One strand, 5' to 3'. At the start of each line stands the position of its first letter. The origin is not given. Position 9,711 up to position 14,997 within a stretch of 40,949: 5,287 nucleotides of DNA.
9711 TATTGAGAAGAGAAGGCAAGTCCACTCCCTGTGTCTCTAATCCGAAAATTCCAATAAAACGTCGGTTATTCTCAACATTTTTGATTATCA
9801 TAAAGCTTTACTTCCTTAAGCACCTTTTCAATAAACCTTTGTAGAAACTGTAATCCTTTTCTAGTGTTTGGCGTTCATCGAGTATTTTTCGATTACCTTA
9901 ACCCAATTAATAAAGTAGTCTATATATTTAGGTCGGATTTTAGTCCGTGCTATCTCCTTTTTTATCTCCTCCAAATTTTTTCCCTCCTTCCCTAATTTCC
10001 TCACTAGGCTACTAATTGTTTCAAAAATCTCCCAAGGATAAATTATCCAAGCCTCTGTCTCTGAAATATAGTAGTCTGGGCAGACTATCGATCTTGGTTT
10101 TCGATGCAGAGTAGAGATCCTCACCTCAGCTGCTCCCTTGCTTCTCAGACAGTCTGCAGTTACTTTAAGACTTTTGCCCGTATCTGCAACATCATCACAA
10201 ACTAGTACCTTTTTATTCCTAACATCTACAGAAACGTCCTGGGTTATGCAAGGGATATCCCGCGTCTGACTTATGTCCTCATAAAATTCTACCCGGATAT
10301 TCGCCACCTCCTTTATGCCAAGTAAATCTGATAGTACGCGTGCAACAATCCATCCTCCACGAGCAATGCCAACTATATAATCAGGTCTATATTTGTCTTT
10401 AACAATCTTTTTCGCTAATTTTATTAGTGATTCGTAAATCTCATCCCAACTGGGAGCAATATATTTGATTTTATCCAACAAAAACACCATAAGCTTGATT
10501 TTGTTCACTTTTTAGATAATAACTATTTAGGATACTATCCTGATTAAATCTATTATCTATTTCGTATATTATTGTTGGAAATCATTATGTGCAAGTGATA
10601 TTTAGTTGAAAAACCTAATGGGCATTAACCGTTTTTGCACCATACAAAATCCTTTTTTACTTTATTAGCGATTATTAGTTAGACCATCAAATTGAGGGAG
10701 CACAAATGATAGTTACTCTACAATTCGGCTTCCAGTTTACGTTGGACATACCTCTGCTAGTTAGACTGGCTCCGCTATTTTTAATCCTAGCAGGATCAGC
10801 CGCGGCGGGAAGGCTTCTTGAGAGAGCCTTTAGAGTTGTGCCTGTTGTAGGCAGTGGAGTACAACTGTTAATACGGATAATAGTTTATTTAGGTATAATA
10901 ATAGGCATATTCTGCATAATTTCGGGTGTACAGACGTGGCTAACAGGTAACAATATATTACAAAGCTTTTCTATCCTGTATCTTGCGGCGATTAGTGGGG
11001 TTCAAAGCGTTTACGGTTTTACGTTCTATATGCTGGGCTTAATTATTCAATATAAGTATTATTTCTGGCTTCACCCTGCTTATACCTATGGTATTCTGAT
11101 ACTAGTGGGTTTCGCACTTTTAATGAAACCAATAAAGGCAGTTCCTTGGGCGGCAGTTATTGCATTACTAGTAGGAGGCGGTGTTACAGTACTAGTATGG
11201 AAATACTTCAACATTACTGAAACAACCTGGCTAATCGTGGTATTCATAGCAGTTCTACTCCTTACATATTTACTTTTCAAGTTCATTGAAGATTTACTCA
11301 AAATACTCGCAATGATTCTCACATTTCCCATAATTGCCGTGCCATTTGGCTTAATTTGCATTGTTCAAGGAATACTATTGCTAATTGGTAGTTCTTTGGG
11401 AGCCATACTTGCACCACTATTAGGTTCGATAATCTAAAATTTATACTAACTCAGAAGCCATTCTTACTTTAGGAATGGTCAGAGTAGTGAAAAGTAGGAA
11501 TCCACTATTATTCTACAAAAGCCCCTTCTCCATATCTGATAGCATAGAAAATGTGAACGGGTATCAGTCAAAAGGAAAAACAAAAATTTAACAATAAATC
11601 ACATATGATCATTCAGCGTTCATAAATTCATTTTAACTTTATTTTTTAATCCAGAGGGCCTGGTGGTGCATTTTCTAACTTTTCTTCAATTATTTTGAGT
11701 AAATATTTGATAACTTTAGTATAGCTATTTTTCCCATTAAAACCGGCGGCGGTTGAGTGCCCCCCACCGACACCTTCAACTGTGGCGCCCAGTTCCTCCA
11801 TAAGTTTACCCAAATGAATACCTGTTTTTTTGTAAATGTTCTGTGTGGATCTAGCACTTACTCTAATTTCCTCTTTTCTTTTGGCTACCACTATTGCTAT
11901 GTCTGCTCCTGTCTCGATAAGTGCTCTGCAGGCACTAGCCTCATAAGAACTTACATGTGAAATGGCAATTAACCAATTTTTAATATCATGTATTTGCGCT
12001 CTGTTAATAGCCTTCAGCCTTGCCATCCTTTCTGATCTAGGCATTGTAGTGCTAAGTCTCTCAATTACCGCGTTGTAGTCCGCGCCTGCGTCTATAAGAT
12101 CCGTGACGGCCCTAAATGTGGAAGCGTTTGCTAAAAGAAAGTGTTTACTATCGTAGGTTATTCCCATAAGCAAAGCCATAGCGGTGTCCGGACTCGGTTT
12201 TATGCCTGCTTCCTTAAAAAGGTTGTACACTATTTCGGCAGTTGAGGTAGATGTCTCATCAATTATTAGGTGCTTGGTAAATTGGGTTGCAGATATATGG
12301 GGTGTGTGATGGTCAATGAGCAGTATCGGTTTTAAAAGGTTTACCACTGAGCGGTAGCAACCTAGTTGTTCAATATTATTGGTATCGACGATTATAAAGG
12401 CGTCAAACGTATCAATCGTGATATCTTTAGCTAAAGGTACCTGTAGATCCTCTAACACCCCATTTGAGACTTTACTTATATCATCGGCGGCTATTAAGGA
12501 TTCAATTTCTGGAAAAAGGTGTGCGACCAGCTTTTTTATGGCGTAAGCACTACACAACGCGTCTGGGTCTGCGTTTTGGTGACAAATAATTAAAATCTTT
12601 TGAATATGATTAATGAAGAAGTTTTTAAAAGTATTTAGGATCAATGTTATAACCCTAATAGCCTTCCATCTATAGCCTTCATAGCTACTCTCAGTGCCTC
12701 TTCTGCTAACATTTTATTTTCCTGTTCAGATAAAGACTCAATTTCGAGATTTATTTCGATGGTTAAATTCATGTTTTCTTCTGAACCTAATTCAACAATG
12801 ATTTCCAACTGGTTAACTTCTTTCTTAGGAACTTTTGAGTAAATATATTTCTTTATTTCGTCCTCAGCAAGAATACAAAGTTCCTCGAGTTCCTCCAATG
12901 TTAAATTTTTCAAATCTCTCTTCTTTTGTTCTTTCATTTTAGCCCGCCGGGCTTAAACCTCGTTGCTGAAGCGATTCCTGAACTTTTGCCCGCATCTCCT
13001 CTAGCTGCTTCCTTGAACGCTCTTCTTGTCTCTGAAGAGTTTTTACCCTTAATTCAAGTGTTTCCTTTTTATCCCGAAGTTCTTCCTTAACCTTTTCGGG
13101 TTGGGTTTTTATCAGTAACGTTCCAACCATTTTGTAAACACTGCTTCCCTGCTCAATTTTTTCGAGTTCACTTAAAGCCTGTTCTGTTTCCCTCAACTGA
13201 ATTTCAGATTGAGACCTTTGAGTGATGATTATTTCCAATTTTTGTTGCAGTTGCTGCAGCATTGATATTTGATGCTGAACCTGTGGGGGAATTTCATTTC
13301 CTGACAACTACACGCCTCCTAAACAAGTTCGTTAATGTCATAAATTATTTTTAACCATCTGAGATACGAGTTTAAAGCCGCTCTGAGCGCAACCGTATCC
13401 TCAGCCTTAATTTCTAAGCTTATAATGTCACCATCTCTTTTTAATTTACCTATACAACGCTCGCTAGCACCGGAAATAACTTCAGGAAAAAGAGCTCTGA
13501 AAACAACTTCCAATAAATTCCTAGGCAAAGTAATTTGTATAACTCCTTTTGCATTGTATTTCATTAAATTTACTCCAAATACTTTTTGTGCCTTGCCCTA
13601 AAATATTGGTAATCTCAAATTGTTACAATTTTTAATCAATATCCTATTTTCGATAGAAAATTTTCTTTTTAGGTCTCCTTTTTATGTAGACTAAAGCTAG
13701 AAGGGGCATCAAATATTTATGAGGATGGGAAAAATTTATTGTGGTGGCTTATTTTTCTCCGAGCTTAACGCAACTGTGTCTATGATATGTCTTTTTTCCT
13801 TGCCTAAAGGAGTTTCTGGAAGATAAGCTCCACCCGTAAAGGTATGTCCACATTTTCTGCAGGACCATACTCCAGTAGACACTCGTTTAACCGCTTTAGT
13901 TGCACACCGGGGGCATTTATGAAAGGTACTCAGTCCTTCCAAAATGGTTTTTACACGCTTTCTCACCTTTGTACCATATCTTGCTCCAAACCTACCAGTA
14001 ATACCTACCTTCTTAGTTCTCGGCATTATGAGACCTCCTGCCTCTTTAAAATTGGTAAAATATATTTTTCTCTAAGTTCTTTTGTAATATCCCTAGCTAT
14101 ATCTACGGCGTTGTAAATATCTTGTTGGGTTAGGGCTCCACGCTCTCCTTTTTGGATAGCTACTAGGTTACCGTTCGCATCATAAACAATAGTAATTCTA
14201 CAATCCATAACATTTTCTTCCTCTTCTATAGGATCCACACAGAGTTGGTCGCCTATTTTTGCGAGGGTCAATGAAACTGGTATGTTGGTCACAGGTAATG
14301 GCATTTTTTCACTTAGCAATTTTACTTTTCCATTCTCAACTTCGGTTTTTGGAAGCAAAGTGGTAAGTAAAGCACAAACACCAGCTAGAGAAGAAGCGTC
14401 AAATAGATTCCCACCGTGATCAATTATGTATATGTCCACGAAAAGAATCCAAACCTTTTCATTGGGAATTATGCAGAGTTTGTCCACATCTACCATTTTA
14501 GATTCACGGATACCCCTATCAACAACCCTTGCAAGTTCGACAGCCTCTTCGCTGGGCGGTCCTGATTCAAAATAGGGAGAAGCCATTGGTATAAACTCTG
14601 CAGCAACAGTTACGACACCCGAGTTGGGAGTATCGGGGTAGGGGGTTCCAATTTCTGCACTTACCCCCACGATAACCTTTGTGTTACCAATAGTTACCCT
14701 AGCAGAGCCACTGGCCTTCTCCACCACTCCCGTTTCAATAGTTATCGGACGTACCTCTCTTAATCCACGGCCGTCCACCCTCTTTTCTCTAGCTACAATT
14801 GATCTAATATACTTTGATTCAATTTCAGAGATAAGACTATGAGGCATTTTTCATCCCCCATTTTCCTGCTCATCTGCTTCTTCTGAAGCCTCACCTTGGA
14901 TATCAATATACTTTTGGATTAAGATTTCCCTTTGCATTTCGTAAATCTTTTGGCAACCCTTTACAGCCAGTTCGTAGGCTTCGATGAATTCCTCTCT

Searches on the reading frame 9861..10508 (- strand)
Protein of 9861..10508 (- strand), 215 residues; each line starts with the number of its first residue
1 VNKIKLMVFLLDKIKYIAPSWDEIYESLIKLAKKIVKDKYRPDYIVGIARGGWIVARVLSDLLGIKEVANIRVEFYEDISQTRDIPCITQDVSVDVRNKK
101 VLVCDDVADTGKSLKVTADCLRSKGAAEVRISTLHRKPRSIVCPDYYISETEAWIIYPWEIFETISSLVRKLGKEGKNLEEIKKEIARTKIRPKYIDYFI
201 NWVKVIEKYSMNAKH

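Call 65: search_protein_families(library=pfam, proteins=[window:9861-10508:-], max_evalue=0.001)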
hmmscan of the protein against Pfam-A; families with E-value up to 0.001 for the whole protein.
window:9861-10508:- (215 aa): 2 families
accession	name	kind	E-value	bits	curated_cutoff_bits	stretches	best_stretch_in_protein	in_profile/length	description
PF00156.33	Pribosyltran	-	3.4e-23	82.1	26.3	1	20-154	1-146/158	Phosphoribosyl transferase domain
PF14681.12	UPRTase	-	0.0002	21.3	27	1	44-134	69-156/206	Uracil phosphoribosyltransferase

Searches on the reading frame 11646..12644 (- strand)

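Call 65: search_protein_families(library=pfam, proteins=[window:11646-12644:-], max_evalue=0.001)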
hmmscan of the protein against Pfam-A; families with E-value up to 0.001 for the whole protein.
window:11646-12644:- (332 aa): 2 families
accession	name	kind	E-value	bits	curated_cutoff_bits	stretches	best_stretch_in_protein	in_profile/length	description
PF01368.27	DHH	-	9.8e-16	58.6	28.1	1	16-162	1-125/125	DHH family, N-terminal domain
PF02272.25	DHHA1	-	4.1e-12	46.9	25.9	1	246-324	30-101/102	DHHA1 domain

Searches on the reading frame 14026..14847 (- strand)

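Call 65: search_protein_families(library=pfam, proteins=[window:14026-14847:-], max_evalue=0.001)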
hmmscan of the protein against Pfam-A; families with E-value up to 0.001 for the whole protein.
window:14026-14847:- (273 aa): 2 families
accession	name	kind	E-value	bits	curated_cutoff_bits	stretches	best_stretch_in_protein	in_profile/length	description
PF01138.27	RNase_PH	-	1.8e-33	116.1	25.5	1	31-166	1-130/130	3' exoribonuclease family, domain 1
PF03725.20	RNase_PH_C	-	1.3e-15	57.6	20.8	1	188-253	1-66/67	3' exoribonuclease family, domain 2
